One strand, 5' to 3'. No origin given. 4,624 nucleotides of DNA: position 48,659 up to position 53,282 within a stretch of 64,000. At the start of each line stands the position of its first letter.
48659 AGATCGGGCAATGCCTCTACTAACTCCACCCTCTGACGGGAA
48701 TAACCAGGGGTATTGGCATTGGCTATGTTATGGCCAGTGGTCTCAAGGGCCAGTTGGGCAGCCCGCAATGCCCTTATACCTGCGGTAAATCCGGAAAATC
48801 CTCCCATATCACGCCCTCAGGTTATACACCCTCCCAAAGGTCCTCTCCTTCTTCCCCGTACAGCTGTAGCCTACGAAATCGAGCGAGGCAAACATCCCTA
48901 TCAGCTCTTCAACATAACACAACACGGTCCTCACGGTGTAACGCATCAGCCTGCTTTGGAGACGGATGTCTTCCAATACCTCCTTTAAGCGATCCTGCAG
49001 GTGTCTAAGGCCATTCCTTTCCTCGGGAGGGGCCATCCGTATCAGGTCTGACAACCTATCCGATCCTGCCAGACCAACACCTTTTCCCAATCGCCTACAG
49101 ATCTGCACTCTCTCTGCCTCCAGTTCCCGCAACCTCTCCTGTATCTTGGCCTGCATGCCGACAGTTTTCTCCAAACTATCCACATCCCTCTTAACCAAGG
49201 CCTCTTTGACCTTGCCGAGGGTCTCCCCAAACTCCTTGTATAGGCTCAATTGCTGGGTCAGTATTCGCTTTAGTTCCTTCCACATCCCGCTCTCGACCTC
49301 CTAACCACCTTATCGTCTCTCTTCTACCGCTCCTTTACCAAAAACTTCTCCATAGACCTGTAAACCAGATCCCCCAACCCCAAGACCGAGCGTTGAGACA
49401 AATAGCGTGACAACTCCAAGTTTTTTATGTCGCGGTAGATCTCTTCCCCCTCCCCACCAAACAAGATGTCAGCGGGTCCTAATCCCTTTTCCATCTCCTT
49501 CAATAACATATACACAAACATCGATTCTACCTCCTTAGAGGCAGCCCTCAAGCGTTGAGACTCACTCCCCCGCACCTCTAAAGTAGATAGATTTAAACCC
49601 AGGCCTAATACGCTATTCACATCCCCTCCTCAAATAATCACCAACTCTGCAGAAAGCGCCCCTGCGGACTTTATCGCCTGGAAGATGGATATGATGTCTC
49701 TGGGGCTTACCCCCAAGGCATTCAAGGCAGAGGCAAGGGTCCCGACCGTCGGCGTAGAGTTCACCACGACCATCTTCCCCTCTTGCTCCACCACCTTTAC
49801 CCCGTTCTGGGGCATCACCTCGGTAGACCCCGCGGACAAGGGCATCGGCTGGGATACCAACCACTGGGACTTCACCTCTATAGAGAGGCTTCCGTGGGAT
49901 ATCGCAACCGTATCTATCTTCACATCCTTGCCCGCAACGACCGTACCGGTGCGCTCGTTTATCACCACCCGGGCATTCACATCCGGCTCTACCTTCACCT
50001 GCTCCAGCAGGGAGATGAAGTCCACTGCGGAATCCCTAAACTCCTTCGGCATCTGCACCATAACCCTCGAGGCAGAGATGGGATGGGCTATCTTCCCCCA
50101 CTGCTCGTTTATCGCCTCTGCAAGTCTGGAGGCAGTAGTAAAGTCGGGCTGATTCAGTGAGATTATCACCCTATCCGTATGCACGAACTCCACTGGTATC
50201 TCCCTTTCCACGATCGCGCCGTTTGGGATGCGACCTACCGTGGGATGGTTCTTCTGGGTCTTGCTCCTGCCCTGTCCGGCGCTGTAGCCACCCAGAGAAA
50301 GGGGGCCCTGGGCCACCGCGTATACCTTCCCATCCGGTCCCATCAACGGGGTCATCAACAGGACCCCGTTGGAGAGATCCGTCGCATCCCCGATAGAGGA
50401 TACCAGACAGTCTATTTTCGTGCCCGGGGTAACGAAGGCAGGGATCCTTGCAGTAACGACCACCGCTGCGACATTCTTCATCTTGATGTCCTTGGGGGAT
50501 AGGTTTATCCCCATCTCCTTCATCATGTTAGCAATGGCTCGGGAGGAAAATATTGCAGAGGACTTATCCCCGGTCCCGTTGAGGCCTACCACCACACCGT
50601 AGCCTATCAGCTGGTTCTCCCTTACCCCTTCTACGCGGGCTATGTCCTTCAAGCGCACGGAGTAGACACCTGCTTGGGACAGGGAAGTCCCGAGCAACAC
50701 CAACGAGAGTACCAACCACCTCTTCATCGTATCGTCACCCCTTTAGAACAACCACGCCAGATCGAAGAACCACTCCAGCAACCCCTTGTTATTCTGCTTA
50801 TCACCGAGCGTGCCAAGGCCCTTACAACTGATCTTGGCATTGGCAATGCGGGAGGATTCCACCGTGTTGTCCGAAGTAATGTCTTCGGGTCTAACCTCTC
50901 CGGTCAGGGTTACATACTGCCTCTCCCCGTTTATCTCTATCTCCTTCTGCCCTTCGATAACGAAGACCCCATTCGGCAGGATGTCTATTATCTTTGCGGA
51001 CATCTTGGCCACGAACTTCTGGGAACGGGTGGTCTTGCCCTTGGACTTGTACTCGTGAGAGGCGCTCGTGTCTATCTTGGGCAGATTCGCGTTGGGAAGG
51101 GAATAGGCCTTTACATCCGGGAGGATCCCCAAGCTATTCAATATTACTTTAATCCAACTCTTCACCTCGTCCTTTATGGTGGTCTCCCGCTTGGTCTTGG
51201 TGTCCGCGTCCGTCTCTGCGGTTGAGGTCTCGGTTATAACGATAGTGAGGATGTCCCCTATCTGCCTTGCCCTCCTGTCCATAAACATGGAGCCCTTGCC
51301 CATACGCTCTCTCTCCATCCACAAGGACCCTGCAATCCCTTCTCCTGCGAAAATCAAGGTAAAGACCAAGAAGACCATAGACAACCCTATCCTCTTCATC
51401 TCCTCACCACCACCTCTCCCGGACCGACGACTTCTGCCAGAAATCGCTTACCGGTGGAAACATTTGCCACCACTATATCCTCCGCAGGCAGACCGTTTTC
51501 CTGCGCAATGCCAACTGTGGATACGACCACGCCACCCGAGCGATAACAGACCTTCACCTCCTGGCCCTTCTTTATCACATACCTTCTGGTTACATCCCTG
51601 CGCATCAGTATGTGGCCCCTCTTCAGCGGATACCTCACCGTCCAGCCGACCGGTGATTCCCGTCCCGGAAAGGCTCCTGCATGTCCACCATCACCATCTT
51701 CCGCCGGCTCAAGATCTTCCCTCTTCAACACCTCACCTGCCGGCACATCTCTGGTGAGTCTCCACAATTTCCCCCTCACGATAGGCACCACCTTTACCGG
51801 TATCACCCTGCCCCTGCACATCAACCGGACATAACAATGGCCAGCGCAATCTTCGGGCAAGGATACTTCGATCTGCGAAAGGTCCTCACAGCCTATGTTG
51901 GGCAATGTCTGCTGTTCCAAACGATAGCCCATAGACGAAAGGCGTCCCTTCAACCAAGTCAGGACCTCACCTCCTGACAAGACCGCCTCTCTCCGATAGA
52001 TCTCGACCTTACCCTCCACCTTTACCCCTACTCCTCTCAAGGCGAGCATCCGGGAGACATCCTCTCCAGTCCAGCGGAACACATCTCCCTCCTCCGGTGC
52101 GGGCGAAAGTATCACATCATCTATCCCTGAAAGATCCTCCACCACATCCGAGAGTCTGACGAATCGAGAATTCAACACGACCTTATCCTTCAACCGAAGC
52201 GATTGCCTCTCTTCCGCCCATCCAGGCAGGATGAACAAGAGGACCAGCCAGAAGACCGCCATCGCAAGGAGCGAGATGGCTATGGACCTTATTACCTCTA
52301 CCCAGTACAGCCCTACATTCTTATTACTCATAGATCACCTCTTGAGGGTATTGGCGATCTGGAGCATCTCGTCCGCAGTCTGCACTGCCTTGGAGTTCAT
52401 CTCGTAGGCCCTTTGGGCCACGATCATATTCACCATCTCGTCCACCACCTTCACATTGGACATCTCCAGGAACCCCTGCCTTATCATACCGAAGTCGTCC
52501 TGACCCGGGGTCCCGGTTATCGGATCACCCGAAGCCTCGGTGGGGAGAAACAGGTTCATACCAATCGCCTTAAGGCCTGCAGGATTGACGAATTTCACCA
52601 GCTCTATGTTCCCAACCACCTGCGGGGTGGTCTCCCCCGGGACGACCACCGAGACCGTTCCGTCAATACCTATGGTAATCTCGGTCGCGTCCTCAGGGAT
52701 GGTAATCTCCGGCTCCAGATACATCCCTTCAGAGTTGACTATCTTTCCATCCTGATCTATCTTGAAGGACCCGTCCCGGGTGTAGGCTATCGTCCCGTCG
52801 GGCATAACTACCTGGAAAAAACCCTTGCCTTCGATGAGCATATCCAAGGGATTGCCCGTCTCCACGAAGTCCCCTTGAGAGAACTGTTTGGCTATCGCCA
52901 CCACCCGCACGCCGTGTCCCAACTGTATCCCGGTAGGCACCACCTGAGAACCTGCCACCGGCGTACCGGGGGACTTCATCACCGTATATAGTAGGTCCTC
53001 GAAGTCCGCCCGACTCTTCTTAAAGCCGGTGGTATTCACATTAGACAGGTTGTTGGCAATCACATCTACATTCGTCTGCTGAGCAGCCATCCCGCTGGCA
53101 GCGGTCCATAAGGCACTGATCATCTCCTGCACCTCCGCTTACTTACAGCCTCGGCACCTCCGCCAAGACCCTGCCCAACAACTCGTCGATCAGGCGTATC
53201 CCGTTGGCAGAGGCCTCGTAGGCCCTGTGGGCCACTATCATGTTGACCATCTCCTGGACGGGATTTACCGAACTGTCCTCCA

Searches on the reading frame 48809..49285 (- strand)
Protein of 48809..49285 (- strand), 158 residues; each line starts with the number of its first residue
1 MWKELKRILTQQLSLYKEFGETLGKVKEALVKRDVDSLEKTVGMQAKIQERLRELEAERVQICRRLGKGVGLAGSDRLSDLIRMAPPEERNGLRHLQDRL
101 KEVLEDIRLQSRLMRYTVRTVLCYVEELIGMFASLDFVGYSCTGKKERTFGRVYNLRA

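Call 7: search_protein_families(library=pfam, proteins=[window:48809-49285:-])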
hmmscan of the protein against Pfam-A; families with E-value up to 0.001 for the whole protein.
window:48809-49285:- (158 aa): 1 family
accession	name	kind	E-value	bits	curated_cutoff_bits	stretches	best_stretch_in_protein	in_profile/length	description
PF05130.17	FlgN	-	1.9e-17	64.5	30.5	1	2-136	3-133/147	FlgN protein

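Call 69: search_protein_families(library=ncbifam, proteins=[window:48809-49285:-], max_evalue=0.00001)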
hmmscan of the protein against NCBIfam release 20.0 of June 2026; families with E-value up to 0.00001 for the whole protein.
window:48809-49285:- (158 aa): 0 families

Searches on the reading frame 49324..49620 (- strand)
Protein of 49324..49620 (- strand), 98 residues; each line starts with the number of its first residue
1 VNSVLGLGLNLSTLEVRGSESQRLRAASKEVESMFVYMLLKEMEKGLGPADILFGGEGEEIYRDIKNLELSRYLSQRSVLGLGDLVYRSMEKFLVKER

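Call 7: search_protein_families(library=pfam, proteins=[window:49324-49620:-])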
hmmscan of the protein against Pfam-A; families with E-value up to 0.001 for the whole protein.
window:49324-49620:- (98 aa): 1 family
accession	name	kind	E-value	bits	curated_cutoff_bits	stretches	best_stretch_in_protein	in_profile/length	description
PF10135.14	Rod-binding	-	4.9e-06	27.4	25.1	1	41-88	1-50/51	Rod binding protein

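Call 69: search_protein_families(library=ncbifam, proteins=[window:49324-49620:-], max_evalue=0.00001)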
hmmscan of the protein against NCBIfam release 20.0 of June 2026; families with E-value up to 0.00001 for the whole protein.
window:49324-49620:- (98 aa): 2 families
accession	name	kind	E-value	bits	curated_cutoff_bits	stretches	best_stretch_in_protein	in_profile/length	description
TIGR02541.1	flagell_FlgJ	equivalog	3.5e-08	33.6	193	1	21-92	20-90/294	flagellar assembly peptidoglycan hydrolase FlgJ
NF009357.0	PRK12712.1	equivalog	3.8e-07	29.8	606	1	17-90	32-103/344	flagellar rod assembly protein/muramidase FlgJ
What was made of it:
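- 49324..49620 (-): Short rod-binding FlgJ-like protein (N-terminal domain only, 98 aa). Calls 7, 69.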

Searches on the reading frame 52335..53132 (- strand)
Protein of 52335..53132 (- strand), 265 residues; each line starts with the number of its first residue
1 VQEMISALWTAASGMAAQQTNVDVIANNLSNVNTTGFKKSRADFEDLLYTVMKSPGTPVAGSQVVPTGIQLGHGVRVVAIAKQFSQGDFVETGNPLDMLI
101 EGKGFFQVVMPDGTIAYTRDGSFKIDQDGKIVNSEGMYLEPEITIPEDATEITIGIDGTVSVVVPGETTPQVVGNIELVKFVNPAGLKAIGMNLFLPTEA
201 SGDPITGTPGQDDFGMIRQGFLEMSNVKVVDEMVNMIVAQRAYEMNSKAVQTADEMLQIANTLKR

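Call 7: search_protein_families(library=pfam, proteins=[window:52335-53132:-])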
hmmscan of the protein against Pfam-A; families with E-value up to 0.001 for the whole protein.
window:52335-53132:- (265 aa): 3 families
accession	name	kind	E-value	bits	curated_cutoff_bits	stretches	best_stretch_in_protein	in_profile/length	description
PF22692.1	LlgE_F_G_D1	-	1.1e-28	99.6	27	1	100-162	2-64/64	Flagellar hook protein FlgE/F/G D1 domain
PF06429.18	Flg_bbr_C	-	2.5e-23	81.7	23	1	218-263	1-46/46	Flagellar basal body rod FlgEFG protein C-terminal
PF00460.25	Flg_bb_rod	-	2.6e-12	46.9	20.7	1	10-38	3-31/31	Flagella basal body rod protein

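Call 69: search_protein_families(library=ncbifam, proteins=[window:52335-53132:-], max_evalue=0.00001)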
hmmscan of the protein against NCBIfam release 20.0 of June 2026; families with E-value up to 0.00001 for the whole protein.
window:52335-53132:- (265 aa): 26 families (the best 25 are shown)
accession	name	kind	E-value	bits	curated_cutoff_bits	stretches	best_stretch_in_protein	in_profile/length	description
TIGR02488.1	flgG_G_neg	equivalog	3.6e-119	397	252.75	1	7-263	1-258/259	flagellar basal-body rod protein FlgG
NF009456.0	PRK12816.1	equivalog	1.3e-114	382.3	416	1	4-265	1-264/264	flagellar basal body rod protein FlgG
TIGR03506.1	FlgEFG_subfam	subfamily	3.9e-83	280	70.25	2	6-139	1-121/351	flagellar hook-basal body complex protein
NF009278.1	PRK12636.1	equivalog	1.7e-72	244.1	350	1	4-265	1-263/263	flagellar basal body rod protein FlgG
NF004238.1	PRK05682.1-1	equivalog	2.8e-63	214.6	400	2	10-139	5-121/414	flagellar hook protein FlgE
NF004241.1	PRK05682.1-5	equivalog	2.2e-58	198.5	469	2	4-139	1-135/446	flagellar hook protein FlgE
TIGR02489.1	flgE_epsilon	equivalog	3.5e-52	177.9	412.85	2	4-138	1-135/719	flagellar hook protein FlgE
TIGR02490.1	flgF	equivalog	1.4e-50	171.9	178.5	1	9-244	2-218/218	flagellar basal-body rod protein FlgF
NF004240.1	PRK05682.1-4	equivalog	2.4e-49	168.9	472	2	11-141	6-127/443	flagellar hook protein FlgE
NF004243.1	PRK05682.2-2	equivalog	2.6e-46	158.5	801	2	4-139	3-124/420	flagellar hook protein FlgE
NF009331.1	PRK12689.1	equivalog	1.8e-44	151.8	347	1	7-258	4-242/252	flagellar basal-body rod protein FlgF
NF009280.2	PRK12640.1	subfamily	1.5e-42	145.8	210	1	6-263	3-242/246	flagellar basal body rod protein FlgF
NF004242.0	PRK05682.2-1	equivalog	4.3e-42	144.4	365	2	4-140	3-128/422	flagellar hook protein FlgE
NF005286.1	PRK06803.1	equivalog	1.3e-40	139.8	467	2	11-140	6-117/402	flagellar hook protein FlgE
NF009332.0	PRK12690.1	equivalog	1.8e-36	125.7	288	1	8-258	5-230/239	flagellar hook-basal body complex protein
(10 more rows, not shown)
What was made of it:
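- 52335..53132 (-): flgG (distal rod). Call 69: TIGR02488 397 bits, above the cutoff of 252.75.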
